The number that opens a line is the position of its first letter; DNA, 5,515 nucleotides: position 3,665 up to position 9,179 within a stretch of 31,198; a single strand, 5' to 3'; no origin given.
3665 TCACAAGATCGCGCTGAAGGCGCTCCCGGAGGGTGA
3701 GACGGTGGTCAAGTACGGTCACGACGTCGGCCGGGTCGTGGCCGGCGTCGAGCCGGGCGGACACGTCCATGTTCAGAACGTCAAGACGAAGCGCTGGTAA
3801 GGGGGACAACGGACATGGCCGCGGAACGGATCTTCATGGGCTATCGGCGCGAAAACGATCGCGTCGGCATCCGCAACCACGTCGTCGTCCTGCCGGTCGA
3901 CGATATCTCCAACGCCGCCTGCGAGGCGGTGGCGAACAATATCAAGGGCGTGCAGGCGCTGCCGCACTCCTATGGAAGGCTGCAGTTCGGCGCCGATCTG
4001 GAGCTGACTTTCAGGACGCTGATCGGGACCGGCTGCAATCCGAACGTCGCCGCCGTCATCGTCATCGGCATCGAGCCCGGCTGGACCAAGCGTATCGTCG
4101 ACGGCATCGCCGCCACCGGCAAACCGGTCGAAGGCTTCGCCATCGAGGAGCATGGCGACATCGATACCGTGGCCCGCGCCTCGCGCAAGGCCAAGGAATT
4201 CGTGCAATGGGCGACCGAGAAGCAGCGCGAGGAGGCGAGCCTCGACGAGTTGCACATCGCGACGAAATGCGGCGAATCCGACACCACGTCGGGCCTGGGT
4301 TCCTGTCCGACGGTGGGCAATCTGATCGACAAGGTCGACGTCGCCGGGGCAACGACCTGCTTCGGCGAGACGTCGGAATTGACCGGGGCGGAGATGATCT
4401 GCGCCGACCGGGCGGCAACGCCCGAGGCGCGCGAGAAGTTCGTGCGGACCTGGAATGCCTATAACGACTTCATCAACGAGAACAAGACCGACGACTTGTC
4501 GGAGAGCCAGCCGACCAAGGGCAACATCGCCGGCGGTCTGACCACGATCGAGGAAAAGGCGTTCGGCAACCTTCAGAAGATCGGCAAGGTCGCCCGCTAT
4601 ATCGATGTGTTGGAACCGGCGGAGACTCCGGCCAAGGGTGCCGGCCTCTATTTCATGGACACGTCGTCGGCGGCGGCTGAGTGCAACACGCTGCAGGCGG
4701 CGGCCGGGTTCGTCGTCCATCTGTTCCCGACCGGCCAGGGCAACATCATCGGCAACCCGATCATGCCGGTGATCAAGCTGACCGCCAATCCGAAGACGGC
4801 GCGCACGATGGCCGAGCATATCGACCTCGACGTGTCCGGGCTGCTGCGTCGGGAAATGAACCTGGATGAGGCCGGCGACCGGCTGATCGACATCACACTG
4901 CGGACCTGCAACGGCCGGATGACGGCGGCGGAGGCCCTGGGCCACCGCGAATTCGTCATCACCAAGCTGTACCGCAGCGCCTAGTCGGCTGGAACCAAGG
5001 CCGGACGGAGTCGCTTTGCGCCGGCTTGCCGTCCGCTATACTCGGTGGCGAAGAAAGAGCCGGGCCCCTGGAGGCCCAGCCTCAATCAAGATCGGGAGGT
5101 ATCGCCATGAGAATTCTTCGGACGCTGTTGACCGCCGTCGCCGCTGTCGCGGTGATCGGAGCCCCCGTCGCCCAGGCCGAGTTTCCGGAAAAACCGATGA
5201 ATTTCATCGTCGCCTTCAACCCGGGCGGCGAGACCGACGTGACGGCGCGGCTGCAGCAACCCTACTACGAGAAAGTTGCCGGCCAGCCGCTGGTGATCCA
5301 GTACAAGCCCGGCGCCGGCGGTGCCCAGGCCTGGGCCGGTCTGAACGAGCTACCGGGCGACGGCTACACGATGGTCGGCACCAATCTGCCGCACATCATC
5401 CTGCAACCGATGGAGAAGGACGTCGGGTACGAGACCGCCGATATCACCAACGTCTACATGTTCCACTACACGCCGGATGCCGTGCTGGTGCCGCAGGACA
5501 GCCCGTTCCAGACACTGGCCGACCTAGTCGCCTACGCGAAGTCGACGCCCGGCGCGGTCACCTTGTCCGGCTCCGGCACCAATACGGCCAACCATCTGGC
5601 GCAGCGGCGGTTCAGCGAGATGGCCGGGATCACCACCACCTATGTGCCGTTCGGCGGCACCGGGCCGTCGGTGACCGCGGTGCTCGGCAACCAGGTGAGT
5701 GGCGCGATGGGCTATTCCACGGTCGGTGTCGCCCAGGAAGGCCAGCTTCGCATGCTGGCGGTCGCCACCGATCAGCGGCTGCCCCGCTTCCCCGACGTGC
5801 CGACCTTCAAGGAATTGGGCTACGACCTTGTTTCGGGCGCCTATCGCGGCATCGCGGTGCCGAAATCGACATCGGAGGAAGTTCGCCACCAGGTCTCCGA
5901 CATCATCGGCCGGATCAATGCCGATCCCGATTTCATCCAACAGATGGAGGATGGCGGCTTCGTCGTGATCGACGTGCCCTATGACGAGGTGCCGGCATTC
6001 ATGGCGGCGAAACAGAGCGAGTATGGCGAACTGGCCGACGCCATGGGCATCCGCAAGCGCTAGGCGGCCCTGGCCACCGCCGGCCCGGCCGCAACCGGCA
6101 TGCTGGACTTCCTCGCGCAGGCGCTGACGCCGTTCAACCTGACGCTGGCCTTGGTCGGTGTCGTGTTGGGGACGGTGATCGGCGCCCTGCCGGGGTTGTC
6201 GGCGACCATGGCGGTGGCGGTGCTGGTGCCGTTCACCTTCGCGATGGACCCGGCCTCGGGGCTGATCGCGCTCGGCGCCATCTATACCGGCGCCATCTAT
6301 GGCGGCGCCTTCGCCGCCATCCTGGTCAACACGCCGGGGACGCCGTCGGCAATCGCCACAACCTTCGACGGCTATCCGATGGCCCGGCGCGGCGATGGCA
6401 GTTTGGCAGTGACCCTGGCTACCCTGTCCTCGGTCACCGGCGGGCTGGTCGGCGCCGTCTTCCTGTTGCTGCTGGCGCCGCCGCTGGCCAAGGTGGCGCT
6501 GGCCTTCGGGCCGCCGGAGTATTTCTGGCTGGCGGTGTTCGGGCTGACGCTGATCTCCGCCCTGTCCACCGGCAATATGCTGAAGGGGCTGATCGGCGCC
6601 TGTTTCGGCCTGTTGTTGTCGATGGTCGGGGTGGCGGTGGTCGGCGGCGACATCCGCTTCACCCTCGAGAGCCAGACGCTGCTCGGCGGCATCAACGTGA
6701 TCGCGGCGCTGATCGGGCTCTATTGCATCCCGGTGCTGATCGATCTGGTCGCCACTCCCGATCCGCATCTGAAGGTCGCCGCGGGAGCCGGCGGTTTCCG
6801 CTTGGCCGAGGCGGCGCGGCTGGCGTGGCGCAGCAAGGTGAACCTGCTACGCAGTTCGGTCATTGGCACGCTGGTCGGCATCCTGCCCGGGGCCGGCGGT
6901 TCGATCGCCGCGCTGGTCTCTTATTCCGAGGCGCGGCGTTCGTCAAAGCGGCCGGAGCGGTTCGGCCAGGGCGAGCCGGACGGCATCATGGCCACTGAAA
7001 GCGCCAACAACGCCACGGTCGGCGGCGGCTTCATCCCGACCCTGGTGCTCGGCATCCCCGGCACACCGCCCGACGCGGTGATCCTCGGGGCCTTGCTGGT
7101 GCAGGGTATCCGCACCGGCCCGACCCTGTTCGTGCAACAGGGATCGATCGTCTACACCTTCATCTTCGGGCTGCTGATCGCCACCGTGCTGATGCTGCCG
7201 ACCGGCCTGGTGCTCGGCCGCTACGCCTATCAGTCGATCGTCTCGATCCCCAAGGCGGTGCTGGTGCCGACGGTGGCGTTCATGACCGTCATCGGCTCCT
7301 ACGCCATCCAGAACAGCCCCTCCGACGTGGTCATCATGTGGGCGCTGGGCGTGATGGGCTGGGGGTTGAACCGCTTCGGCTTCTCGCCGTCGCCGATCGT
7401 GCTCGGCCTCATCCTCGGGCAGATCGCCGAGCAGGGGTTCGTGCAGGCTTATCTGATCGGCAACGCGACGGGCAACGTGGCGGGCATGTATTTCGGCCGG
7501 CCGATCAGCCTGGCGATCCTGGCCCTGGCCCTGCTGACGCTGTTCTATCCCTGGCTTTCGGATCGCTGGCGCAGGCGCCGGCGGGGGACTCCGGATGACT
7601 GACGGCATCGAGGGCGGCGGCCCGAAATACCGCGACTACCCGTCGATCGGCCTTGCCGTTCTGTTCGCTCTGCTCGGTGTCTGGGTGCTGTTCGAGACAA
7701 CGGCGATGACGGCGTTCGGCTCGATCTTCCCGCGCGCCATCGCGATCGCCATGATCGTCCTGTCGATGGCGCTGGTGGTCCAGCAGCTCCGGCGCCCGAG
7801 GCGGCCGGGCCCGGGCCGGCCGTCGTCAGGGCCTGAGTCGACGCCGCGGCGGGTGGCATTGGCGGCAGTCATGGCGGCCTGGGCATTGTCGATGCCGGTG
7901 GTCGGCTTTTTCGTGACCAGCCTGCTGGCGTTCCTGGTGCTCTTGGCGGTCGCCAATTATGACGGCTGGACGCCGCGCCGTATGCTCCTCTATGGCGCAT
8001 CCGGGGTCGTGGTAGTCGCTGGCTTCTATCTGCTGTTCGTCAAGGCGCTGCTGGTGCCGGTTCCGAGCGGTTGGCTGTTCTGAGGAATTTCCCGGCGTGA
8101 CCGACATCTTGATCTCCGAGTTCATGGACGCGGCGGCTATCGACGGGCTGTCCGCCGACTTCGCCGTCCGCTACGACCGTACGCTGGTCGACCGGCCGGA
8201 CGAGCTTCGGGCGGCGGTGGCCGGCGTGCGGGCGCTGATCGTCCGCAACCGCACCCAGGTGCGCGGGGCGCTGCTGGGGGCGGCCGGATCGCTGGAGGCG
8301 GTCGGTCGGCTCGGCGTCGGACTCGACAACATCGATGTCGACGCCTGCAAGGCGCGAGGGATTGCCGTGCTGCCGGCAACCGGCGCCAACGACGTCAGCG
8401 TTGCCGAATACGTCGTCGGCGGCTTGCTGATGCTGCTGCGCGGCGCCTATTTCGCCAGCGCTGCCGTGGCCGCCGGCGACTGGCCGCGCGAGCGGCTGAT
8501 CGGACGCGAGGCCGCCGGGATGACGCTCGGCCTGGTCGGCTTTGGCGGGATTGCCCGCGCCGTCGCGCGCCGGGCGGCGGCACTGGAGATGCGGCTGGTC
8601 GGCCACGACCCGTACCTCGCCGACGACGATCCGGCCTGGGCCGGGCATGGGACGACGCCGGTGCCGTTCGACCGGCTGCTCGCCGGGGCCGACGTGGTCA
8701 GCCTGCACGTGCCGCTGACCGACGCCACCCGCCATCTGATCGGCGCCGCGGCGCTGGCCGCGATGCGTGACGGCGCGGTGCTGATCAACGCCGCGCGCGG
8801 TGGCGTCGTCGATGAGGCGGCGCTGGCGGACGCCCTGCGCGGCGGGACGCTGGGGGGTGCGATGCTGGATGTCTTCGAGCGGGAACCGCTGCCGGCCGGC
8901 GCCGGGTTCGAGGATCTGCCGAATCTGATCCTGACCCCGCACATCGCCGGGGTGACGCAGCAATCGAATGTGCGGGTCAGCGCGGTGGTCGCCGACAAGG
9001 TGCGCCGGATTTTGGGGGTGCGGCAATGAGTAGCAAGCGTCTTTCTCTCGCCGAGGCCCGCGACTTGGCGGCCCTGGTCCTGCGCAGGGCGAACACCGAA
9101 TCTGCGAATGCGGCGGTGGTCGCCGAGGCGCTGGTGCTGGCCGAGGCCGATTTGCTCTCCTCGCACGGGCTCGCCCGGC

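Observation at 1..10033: Candidate one-organism sulfosugar mineralisation cluster: EMP-type sulfoglycolysis joined to sulfolactate desulfonation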

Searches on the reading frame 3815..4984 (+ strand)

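Call 3: search_protein_families(library=pfam, proteins=[window:3815-4984:+])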
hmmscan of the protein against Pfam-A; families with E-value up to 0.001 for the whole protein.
window:3815-4984:+ (389 aa): 2 families
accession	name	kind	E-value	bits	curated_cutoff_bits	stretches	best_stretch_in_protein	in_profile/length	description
PF20629.2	GD_AH_C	-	9.5e-83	277.7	26.8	1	144-386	2-240/242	D-galactarate/Altronate dehydratase, C-terminal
PF04295.18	GD_AH_second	-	8.8e-35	120.2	27.3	1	9-133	1-135/136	D-galactarate dehydratase/Altronate hydrolase, second domain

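Call 5: search_protein_families(library=ncbifam, proteins=[window:3815-4984:+], max_evalue=0.01)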
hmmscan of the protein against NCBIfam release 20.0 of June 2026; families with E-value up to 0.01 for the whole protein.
window:3815-4984:+ (389 aa): 1 family
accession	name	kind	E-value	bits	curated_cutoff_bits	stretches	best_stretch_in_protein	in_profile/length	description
TIGR03248.1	galactar-dH20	equivalog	1.1e-40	139.6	730.85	1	7-374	107-491/507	galactarate dehydratase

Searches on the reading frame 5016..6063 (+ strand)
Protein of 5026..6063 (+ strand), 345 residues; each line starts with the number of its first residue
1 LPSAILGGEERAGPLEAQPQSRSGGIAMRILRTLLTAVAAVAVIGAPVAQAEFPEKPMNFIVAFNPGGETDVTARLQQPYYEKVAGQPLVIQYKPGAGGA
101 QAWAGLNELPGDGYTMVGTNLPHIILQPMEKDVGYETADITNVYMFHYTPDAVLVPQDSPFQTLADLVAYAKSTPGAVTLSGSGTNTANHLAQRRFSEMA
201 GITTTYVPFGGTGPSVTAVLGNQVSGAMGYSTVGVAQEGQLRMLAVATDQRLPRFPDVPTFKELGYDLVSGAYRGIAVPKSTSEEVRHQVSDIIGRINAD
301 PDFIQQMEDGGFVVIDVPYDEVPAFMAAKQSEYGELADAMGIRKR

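Call 3: search_protein_families(library=pfam, proteins=[window:5016-5984:+])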
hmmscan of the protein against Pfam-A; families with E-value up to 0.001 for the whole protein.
window:5016-5984:+ (322 aa): 0 families

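Call 4: search_protein_families(library=pfam, proteins=[window:5026-6063:+])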
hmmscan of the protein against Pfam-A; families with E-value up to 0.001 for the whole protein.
window:5026-6063:+ (345 aa): 1 family
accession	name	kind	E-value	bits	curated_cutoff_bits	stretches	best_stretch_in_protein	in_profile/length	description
PF03401.19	TctC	-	4.1e-41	141.8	27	1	76-340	4-272/274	Tripartite tricarboxylate transporter family receptor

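Call 5: search_protein_families(library=ncbifam, proteins=[window:5026-6063:+], max_evalue=0.01)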
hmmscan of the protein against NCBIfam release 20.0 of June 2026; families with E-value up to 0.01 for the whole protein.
window:5026-6063:+ (345 aa): 0 families

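Call 88: find_homologous_proteins(query=window:5026-6063:+, max_evalue=1e-20)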
Query window:5026-6063:+ (345 aa): 7805 proteins with E <= 1e-20 among 8000 candidates; the best 120 are listed.
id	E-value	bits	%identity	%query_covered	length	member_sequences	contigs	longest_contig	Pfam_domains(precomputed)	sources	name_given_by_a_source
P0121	6.4e-207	704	100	92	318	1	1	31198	PF03401.19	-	-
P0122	3.5e-174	597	85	86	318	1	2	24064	PF03401.19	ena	-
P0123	1.7e-172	591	83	88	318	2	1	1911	PF03401.19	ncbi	-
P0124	6.3e-171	586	81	92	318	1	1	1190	PF03401.19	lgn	-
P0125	7.8e-171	586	82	92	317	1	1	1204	PF03401.19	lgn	-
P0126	1.2e-169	582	80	92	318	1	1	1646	PF03401.19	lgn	-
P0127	6.9e-136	471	63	92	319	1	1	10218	PF03401.19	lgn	-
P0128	1.1e-132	460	62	91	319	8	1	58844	PF03401.19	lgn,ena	-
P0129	9.3e-132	457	64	85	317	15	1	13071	PF03401.19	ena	-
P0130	1.7e-131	456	64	91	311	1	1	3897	PF03401.19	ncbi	-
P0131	4.1e-131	455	63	85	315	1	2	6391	PF03401.19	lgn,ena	-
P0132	9.0e-131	454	66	85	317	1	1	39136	PF03401.19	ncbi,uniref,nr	ncbi:tripartite tricarboxylate transporter substrate binding protein [Arenibaculum sp.]|uniref:tripa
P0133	1.1e-130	454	61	92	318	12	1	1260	PF03401.19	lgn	-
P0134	1.2e-130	454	65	85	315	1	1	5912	PF03401.19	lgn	-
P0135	1.6e-130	453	64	86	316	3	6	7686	PF03401.19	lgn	-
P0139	5.9e-130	451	60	92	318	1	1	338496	PF03401.19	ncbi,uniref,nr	ncbi:tripartite tricarboxylate transporter substrate binding protein [Aurantimonas sp. VKM B-3413]|u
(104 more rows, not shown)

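Call 89: find_encoding_contigs(protein=P0122, flank=10000, max_places=1)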
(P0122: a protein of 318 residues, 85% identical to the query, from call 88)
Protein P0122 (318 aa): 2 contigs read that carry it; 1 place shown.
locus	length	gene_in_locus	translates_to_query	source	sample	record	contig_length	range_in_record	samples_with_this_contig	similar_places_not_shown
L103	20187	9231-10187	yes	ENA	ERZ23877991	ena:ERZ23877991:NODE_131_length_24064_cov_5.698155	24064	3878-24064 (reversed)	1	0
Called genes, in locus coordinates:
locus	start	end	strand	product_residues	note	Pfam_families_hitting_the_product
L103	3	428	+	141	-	?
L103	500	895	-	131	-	PF08238:Sel1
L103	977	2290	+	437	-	PF03150:CCP_MauG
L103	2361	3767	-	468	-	PF02952:Fucose_iso_C (weak)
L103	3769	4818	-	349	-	PF01791:DeoC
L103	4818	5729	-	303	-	PF00294:PfkB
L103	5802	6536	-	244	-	PF00392:GntR, PF07702:UTRA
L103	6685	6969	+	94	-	-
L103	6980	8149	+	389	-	PF04295:GD_AH_second, PF20629:GD_AH_C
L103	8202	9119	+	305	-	PF00892:EamA, PF03151:TPT (weak), PF00892:EamA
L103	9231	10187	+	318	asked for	PF03401:TctC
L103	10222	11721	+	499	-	PF01970:TctA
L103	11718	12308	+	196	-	PF07331:TctB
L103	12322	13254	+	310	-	PF00389:2-Hacid_dh, PF02826:2-Hacid_dh_C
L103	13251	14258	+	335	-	PF02615:Ldh_2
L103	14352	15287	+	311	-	PF00389:2-Hacid_dh, PF02826:2-Hacid_dh_C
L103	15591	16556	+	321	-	PF12974:Phosphonate-bd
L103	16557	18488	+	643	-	PF00672:HAMP, PF00989:PAS, PF08448:PAS_4, PF13426:PAS_9, PF24820:Diguanyl_cycl_sensor (weak), PF00512:HisKA, PF02518:HATPase_c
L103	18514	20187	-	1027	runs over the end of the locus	PF00311:PEPcase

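Call 90: find_encoding_contigs(protein=P0132, flank=8000, max_places=1)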
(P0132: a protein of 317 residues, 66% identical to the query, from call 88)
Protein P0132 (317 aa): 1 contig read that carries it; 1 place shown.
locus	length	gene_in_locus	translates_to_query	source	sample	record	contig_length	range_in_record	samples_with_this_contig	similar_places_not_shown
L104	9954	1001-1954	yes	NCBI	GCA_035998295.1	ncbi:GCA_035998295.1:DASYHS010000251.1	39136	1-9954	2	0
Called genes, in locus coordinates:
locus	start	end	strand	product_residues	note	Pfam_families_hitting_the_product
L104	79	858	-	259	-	PF00392:GntR, PF14502:HTH_41 (weak), PF07702:UTRA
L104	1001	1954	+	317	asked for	PF03401:TctC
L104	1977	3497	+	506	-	PF01970:TctA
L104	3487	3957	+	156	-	PF07331:TctB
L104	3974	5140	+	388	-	PF13378:MR_MLE_C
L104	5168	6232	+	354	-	PF00180:Iso_dh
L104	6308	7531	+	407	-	PF00515:TPR_1 (faint), PF14559:TPR_19 (weak), PF07719:TPR_2 (weak), PF13489:Methyltransf_23, PF13847:Methyltransf_31 (weak), PF08241:Methyltransf_11, PF08242:Methyltransf_12, PF13649:Methyltransf_25, +7 more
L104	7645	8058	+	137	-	PF00571:CBS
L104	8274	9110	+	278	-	PF05425:CopD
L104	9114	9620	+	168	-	PF04314:LpqE-like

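Call 91: find_encoding_contigs(protein=P0139, flank=8000, max_places=1)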
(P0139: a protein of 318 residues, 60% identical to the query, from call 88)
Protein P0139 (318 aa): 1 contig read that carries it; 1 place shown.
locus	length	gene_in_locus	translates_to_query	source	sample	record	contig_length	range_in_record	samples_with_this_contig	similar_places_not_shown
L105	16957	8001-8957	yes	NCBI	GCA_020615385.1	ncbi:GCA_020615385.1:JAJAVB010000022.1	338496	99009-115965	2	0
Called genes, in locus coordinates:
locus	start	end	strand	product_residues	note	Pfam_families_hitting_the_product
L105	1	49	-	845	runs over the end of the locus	PF00989:PAS (faint), PF13188:PAS_8 (faint), PF13426:PAS_9 (faint), PF08448:PAS_4 (weak), PF00512:HisKA (weak), PF02518:HATPase_c, PF00072:Response_reg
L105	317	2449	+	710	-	-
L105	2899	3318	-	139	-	PF21157:DksA_N, PF01258:zf-dskA_traR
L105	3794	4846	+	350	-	PF05343:Peptidase_M42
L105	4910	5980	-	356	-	PF03601:Cons_hypoth698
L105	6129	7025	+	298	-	PF00126:HTH_1, PF03466:LysR_substrate, PF12727:PBP_like (weak)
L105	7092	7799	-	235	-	PF00392:GntR, PF07729:FCD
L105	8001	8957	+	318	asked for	PF03401:TctC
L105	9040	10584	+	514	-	PF01970:TctA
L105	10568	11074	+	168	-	PF07331:TctB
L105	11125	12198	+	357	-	PF00180:Iso_dh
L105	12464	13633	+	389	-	PF13378:MR_MLE_C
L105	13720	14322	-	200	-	PF02834:LigT_PEase (faint), PF13563:2_5_RNA_ligase2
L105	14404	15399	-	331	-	PF02615:Ldh_2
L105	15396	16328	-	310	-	PF00389:2-Hacid_dh, PF02826:2-Hacid_dh_C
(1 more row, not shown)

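Call 96: search_protein_families(library=ncbifam, proteins=[L103:8202-9119:+, L103:14352-15287:+], max_evalue=0.00001)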
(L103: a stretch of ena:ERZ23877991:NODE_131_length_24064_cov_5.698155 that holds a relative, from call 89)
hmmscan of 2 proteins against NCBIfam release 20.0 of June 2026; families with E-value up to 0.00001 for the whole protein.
L103:8202-9119:+ (305 aa): 2 families
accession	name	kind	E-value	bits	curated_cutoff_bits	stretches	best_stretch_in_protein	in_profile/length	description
TIGR00950.1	2A78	equivalog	3.2e-16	59.5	230.2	1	33-294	11-264/264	carboxylate/amino acid/amine transporter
NF050091.1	ArAmAcExpYddG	equivalog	7.9e-09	35.4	300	0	34-249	26-235/285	aromatic amino acid exporter YddG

L103:14352-15287:+ (311 aa): 21 families
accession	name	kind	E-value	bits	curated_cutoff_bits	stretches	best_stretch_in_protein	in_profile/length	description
NF009714.1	PRK13243.1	equivalog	3.9e-63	213.8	455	1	1-305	1-316/332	glyoxylate reductase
TIGR01327.1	PGDH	equivalog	1e-53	182.9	454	1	46-306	42-305/525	phosphoglycerate dehydrogenase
NF011938.0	PRK15409.1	equivalog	4.3e-51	173.9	492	1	1-304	1-311/324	glyoxylate/hydroxypyruvate reductase GhrB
NF005069.0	PRK06487.1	equivalog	1.1e-42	146.2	448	1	57-307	60-316/320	2-hydroxyacid dehydrogenase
NF008759.0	PRK11790.1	equivalog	1.9e-42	145.4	404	1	31-302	42-317/410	phosphoglycerate dehydrogenase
NF041369.1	Dhydh_Halo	equivalog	3.5e-40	138.1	400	1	62-299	51-292/305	D-2-hydroxyacid dehydrogenase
NF006263.0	PRK08410.1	equivalog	1.4e-35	123.2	389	1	58-302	55-307/311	D-2-hydroxyacid dehydrogenase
NF005750.0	PRK07574.1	equivalog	2.3e-29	102.6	329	1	58-307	106-362/386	NAD-dependent formate dehydrogenase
NF005387.0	PRK06932.1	equivalog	1.7e-25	89.6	492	1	57-281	56-289/314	2-hydroxyacid dehydrogenase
NF005027.0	PRK06436.1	equivalog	4.7e-25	88.3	261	1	73-306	56-284/303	2-hydroxyacid dehydrogenase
NF000492.1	vanH_gen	exception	3.3e-24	85.5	540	1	54-261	52-256/312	D-lactate dehydrogenase VanH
NF001309.0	PRK00257.1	equivalog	6.2e-22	78.1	434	1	140-303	113-279/379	4-phosphoerythronate dehydrogenase PdxB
NF000151.1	vanH-Ac1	exception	1.9e-18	66.9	750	1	56-260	90-291/351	D-lactate dehydrogenase VanH-Ac1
NF000004.1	vanH-D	exception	2.9e-18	66.1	550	1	54-261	58-262/323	D-lactate dehydrogenase VanH-D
NF000112.1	vanH-Amyco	exception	6.5e-18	65.1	625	1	58-260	87-284/348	VanH-AOV family D-lactate dehydrogenase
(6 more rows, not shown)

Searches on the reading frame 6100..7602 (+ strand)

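Call 3: search_protein_families(library=pfam, proteins=[window:6100-7602:+])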
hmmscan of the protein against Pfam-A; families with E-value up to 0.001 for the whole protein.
window:6100-7602:+ (500 aa): 1 family
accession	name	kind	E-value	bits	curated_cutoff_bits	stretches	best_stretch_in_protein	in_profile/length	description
PF01970.21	TctA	-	3.4e-141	471.1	28.9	1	14-435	1-423/423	Tripartite tricarboxylate transporter TctA family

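Call 62: search_protein_families(library=ncbifam, proteins=[window:6100-7602:+], max_evalue=0.001)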
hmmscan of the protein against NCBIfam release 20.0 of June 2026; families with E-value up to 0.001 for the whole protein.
window:6100-7602:+ (500 aa): 0 families

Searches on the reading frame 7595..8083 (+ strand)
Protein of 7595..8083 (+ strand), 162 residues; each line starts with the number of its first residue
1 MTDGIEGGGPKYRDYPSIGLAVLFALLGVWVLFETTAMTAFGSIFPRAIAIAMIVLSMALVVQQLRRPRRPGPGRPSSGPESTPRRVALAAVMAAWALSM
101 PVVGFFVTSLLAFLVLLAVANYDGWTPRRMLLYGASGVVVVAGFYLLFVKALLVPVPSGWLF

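Call 4: search_protein_families(library=pfam, proteins=[window:7595-8083:+])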
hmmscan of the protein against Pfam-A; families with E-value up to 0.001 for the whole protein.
window:7595-8083:+ (162 aa): 1 family
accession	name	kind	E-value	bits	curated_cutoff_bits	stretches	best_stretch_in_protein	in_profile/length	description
PF07331.16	TctB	-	1.7e-15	57.9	29.1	1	21-157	4-137/137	Tripartite tricarboxylate transporter TctB family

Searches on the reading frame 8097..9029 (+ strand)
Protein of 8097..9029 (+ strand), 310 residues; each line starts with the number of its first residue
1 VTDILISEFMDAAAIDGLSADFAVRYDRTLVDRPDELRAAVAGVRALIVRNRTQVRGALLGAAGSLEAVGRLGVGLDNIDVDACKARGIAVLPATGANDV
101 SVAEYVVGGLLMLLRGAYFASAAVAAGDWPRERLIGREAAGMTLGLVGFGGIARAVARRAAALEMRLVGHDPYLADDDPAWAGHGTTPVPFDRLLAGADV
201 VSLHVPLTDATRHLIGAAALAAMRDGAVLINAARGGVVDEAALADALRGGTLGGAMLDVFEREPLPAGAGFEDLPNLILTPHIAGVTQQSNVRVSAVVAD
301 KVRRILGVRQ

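Call 4: search_protein_families(library=pfam, proteins=[window:8097-9029:+])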
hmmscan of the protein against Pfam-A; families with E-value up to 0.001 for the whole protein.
window:8097-9029:+ (310 aa): 2 families
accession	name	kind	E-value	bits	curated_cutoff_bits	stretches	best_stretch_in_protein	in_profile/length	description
PF02826.25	2-Hacid_dh_C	-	1.7e-56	190.8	25.1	1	109-284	3-178/178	D-isomer specific 2-hydroxyacid dehydrogenase, NAD binding domain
PF00389.36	2-Hacid_dh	-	7e-23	81.2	24.6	1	12-306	9-124/134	D-isomer specific 2-hydroxyacid dehydrogenase, catalytic domain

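Call 5: search_protein_families(library=ncbifam, proteins=[window:8097-9029:+], max_evalue=0.01)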
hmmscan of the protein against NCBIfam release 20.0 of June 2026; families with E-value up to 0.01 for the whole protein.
window:8097-9029:+ (310 aa): 21 families
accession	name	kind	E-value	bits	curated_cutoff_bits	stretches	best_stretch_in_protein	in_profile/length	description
TIGR01327.1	PGDH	equivalog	7.5e-78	262.6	454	1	4-306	2-301/525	phosphoglycerate dehydrogenase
NF008759.0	PRK11790.1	equivalog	2.3e-59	201.1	404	1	4-304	14-315/410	phosphoglycerate dehydrogenase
NF005069.0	PRK06487.1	equivalog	8e-51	173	448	1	33-304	38-309/320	2-hydroxyacid dehydrogenase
NF009714.1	PRK13243.1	equivalog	3.3e-49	168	455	1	35-301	37-308/332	glyoxylate reductase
NF041369.1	Dhydh_Halo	equivalog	1.5e-46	159.1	400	1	74-305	64-294/305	D-2-hydroxyacid dehydrogenase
NF011938.0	PRK15409.1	equivalog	1.2e-41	142.9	492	1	37-301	39-304/324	glyoxylate/hydroxypyruvate reductase GhrB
NF001309.0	PRK00257.1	equivalog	1.5e-41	142.7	434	1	38-308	32-280/379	4-phosphoerythronate dehydrogenase PdxB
NF005750.0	PRK07574.1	equivalog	1.2e-38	133.2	329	1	71-305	120-356/386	NAD-dependent formate dehydrogenase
NF005387.0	PRK06932.1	equivalog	1.4e-37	129.4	492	1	48-293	48-296/314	2-hydroxyacid dehydrogenase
NF006263.0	PRK08410.1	equivalog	6.4e-37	127.6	389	1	45-304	43-305/311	D-2-hydroxyacid dehydrogenase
NF000492.1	vanH_gen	exception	4.8e-36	124.4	540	1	39-263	38-255/312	D-lactate dehydrogenase VanH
NF000004.1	vanH-D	exception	3.5e-30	105.3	550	1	43-302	48-298/323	D-lactate dehydrogenase VanH-D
NF000371.1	vanH_Agroup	exception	1.1e-29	103.7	700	1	67-263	73-260/322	VanH-A/VanH-Pt family D-lactate dehydrogenase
NF000112.1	vanH-Amyco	exception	6.8e-28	97.9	625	1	39-263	67-284/348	VanH-AOV family D-lactate dehydrogenase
NF011966.0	PRK15438.1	equivalog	7.2e-26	91.1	687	1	40-308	34-280/378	4-phosphoerythronate dehydrogenase PdxB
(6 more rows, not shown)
